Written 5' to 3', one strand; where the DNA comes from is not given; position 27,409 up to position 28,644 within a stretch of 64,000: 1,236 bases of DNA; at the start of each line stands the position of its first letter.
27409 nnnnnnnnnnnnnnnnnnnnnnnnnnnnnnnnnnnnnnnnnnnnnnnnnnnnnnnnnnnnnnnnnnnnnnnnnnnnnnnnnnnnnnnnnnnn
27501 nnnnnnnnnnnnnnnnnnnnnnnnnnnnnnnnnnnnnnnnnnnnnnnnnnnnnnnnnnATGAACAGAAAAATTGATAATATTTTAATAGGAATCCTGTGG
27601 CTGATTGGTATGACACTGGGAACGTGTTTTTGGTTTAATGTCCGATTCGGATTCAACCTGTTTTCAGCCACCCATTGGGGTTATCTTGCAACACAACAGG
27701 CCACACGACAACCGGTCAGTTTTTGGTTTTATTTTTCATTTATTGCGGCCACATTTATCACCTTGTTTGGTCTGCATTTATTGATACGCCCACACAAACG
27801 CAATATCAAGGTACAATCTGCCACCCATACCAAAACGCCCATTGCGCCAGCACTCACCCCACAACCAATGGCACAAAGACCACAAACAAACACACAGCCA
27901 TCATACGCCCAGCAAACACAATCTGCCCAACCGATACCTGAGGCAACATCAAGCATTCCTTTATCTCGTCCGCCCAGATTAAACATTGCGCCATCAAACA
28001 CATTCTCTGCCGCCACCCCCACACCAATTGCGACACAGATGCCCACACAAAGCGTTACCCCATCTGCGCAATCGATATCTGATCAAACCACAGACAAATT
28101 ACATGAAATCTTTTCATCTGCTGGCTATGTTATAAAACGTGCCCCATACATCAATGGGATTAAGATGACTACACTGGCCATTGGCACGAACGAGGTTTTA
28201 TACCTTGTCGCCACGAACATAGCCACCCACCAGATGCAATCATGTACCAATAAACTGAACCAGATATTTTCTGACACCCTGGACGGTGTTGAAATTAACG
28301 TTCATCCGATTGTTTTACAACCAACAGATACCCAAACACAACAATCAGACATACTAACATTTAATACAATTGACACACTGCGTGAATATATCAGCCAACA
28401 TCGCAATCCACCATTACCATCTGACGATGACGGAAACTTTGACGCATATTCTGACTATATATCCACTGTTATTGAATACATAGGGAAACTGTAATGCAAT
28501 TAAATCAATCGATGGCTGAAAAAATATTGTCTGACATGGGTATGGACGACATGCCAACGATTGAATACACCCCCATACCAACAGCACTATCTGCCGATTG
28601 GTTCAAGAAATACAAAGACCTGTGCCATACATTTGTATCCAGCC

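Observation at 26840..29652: Uncharacterised five-gene locus: a divergent 224 aa gene plus a four-gene operon ending in an RHH regulator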

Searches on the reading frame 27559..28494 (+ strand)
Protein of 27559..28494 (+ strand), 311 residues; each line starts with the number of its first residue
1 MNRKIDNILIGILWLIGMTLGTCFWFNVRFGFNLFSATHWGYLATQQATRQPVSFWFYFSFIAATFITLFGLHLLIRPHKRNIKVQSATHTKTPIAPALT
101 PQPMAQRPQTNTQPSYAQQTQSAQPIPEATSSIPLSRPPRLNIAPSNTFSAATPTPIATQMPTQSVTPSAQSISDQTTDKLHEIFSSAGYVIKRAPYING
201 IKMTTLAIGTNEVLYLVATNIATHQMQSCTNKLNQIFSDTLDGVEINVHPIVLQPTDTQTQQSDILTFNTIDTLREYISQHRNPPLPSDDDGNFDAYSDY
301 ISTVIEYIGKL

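Call 3: search_protein_families(library=pfam, proteins=[window:27559-28494:+], max_evalue=1)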
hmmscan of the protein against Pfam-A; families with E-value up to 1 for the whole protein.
window:27559-28494:+ (311 aa): 0 families

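Call 4: search_protein_families(library=ncbifam, proteins=[window:27559-28494:+], max_evalue=1)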
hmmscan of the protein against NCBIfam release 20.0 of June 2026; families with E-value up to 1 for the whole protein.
window:27559-28494:+ (311 aa): 1 family
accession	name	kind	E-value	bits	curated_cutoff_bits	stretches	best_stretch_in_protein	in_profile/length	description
NF033761.1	gliding_GltJ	equivalog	0.017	14.2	450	1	86-172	397-481/671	adventurous gliding motility protein GltJ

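Call 6: search_protein_families(library=padloc, proteins=[window:27559-28494:+], max_evalue=1)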
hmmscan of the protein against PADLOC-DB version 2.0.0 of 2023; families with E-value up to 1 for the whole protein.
window:27559-28494:+ (311 aa): 1 family
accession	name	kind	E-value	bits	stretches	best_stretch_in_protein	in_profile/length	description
PDLC01951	CARF9--CARF_HEPN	-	0.025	11.7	1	165-305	275-411/441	-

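Call 7: search_protein_families(library=phrogs, proteins=[window:27559-28494:+], max_evalue=1)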
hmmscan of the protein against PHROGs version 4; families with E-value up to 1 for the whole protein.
window:27559-28494:+ (311 aa): 3 families
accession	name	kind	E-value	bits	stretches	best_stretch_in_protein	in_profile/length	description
phrog_35645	-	unknown function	0.099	13.9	1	24-51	2-29/72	-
phrog_10350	-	unknown function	0.1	13.9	1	183-248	15-77/85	-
phrog_944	-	moron, auxiliary metabolic gene and host takeover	0.25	12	1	8-80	118-190/235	membrane protein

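Call 80: find_homologous_proteins(query=A7, max_evalue=0.001)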
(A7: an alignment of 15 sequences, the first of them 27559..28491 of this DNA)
Query A7 (15 sequences) (311 aa, profile of the alignment): 116 proteins with E <= 0.001 among 6092 candidates.
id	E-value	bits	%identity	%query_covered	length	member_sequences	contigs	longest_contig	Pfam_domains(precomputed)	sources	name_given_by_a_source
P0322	8.2e-107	375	57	100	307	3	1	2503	-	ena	-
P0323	1.1e-103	365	97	100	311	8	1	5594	-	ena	-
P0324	1.2e-102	362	99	100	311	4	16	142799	-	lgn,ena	-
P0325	6.8e-101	356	44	100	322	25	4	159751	-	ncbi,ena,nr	ncbi:MAG: hypothetical protein IKV93_02505 [Alphaproteobacteria bacterium]|nr:hypothetical protein [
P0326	1.6e-100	355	56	100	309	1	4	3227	-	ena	-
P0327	9.4e-100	352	90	100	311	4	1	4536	-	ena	-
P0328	4.1e-99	350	54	100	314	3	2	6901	-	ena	-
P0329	4.3e-99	350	56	100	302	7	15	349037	-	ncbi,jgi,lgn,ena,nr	ncbi:MAG: hypothetical protein E7009_01290 [Alphaproteobacteria bacterium]|nr:hypothetical protein [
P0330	8.7e-99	349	55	100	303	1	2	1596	-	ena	-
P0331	1.6e-98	348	53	100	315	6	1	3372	-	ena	-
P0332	2.4e-98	348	54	100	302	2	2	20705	-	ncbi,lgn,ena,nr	ncbi:MAG: hypothetical protein IJO18_01795 [Alphaproteobacteria bacterium]|nr:hypothetical protein [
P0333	2.9e-98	347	57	100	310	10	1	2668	-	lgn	-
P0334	6.5e-98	346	56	100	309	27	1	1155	-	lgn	-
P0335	5.5e-97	343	56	100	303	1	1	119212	-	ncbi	-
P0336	2.1e-96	341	52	100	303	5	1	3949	-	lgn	-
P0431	4.1e-62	229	26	99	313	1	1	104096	-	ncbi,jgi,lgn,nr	ncbi:MAG: hypothetical protein LBT45_01965 [Rickettsiales bacterium]|jgi:hypothetical protein|nr:hyp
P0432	1.7e-59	220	30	100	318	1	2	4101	-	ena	-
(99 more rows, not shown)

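Call 89: predict_structure(alignment_id=A8)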
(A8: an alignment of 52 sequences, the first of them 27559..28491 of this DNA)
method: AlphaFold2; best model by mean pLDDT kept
length: 311 residues; sequences in the alignment: 52
mean_pLDDT: 78.6   pTM: 0.50
mean pLDDT of the five models: 78.6, 78.2, 77.8, 76.9, 75.0
residues with pLDDT >= 90: 159; 70-90: 52; 50-70: 53; < 50: 47
segments of 3 or more residues with pLDDT < 50: 116-122, 128-136, 141-153, 165-168
pLDDT, mean of each block of 10 residues (from residue 1): 83 95 95 93 93 94 96 81 57 57 55 47 47 48 42 49 47 80 97 93 95 95 95 92 91 89 86 97 88 81 80 58
secondary structure, 60 per line:
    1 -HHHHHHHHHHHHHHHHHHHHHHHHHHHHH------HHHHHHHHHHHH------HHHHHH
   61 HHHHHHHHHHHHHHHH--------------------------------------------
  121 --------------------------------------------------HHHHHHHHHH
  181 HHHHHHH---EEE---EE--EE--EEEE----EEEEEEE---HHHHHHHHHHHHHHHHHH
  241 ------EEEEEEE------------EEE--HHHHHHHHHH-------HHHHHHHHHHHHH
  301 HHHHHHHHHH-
elements in order: H2-30 H37-48 H55-76 H171-187 E191-193 E205-208 E213-219 H223-240 E247-253 E266-268 H271-280 H288-310

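Call 102: find_encoding_contigs(protein=P0431, flank=10000, max_places=1)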
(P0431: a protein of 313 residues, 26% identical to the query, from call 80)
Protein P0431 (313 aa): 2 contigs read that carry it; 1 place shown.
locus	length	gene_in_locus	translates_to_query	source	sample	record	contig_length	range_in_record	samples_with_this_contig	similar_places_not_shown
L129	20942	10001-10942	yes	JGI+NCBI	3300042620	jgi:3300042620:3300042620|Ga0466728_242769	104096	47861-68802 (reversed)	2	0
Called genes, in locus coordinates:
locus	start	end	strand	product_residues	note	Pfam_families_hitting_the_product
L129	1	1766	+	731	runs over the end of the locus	PF17854:FtsK_alpha, PF01580:FtsK_SpoIIIE, PF01935:DUF87 (weak), PF12846:AAA_10 (weak), PF09397:FtsK_gamma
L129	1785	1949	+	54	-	-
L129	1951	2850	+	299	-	PF01551:Peptidase_M23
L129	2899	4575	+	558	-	PF01368:DHH, PF02272:DHHA1, PF17768:RecJ_OB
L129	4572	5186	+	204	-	PF03548:LolA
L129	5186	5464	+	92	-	PF02416:TatA_B_E (weak)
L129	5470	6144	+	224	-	PF00902:TatC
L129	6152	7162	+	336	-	PF01476:LysM, PF01551:Peptidase_M23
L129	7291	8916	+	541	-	PF00664:ABC_membrane, PF02463:SMC_N (weak), PF00005:ABC_tran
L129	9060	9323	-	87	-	PF01649:Ribosomal_S20p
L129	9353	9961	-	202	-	-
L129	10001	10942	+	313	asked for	-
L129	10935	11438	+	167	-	-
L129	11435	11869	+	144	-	-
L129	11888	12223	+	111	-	-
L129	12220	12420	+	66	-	PF13467:RHH_4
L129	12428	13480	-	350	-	-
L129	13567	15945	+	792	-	PF00133:tRNA-synt_1, PF09334:tRNA-synt_1g, PF13603:tRNA-synt_1_2, PF00133:tRNA-synt_1, PF08264:Anticodon_1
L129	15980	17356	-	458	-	PF00224:PK, PF02887:PK_C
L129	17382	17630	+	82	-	PF10073:GapR_DNA-bd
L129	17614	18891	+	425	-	PF00919:UPF0004, PF04055:Radical_SAM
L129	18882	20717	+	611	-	PF02130:YbeY, PF20154:LNT_N, PF00795:CN_hydrolase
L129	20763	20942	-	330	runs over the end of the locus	PF01259:SAICAR_synt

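Call 103: find_encoding_contigs(protein=P0432, flank=10000, max_places=1)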
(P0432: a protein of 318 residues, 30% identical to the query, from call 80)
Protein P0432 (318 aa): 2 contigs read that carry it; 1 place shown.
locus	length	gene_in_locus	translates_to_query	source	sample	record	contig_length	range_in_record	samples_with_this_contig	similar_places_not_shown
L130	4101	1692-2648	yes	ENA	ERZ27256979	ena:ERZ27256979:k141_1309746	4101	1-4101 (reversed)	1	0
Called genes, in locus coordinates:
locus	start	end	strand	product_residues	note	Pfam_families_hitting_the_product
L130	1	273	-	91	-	?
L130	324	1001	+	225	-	PF02390:Methyltransf_4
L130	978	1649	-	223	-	-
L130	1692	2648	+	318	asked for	-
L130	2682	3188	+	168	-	-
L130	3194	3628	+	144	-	-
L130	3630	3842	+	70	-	PF13467:RHH_4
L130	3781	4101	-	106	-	?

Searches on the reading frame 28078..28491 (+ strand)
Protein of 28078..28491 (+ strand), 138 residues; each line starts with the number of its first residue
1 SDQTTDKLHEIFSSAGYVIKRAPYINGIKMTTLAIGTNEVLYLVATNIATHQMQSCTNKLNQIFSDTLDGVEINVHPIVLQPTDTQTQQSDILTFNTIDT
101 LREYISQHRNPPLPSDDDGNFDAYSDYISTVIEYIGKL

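Call 46: search_solved_structures(query=A4, max_evalue=10, show_alignments=2)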
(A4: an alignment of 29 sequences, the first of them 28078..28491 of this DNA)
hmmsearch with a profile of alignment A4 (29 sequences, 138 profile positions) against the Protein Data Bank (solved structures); distinct sequences matched with E-value up to 10: 1.
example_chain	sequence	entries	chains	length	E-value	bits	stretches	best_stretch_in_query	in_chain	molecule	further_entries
1q1l_A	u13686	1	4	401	0.042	17.3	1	61-131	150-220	Chorismate synthase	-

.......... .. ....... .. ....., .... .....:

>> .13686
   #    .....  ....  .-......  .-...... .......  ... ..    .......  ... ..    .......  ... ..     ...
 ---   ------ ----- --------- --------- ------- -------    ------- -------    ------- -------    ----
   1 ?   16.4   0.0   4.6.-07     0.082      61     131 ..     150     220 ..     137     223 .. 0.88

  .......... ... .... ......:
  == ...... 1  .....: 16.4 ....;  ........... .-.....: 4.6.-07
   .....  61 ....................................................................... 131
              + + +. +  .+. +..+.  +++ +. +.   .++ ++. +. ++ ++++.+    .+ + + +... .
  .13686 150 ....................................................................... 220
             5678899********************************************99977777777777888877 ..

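Call 47: search_protein_families(library=pfam, alignment_id=A4, max_evalue=1)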
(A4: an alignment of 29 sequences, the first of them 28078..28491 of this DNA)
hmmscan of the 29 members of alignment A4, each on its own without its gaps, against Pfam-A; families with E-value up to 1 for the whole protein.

A. member 1, window:28078-28491:+ (138 aa): 1 family
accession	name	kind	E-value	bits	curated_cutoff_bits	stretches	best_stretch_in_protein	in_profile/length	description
PF11221.13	Med21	-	0.028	15.1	37.3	1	52-124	7-71/144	Subunit 21 of Mediator complex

B. families by the number of members that match (of 29 scanned): 22 families
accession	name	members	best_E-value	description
PF21826.1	DUF6887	4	0.11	Family of unknown function (DUF6887)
PF08376.15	NIT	3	0.2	Nitrate and nitrite sensing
PF11221.13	Med21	2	0.028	Subunit 21 of Mediator complex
PF01235.23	Na_Ala_symp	1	0.015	Sodium:alanine symporter family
PF13543.13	SAM_KSR1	1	0.039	SAM like domain present in kinase suppressor RAS 1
PF03695.18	UPF0149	1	0.042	Uncharacterised protein family (UPF0149)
PF23156.1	DUF7054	1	0.058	Domain of unknown function (DUF7054)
PF06374.16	NDUF_C2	1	0.1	NADH-ubiquinone oxidoreductase subunit b14.5b (NDUFC2)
PF12080.14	GldM_4th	1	0.11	GldM C-terminal domain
PF16752.10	TBCC_N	1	0.13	Tubulin-specific chaperone C N-terminal domain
PF04311.20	DUF459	1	0.14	Protein of unknown function (DUF459)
PF18078.7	Thioredoxin_11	1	0.15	Thioredoxin-like SNTX domain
PF16545.11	CCM2_C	1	0.15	Cerebral cavernous malformation protein, harmonin-homology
PF03196.18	DUF261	1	0.15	Protein of unknown function, DUF261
PF07069.16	PRRSV_2b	1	0.16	Porcine reproductive and respiratory syndrome virus 2b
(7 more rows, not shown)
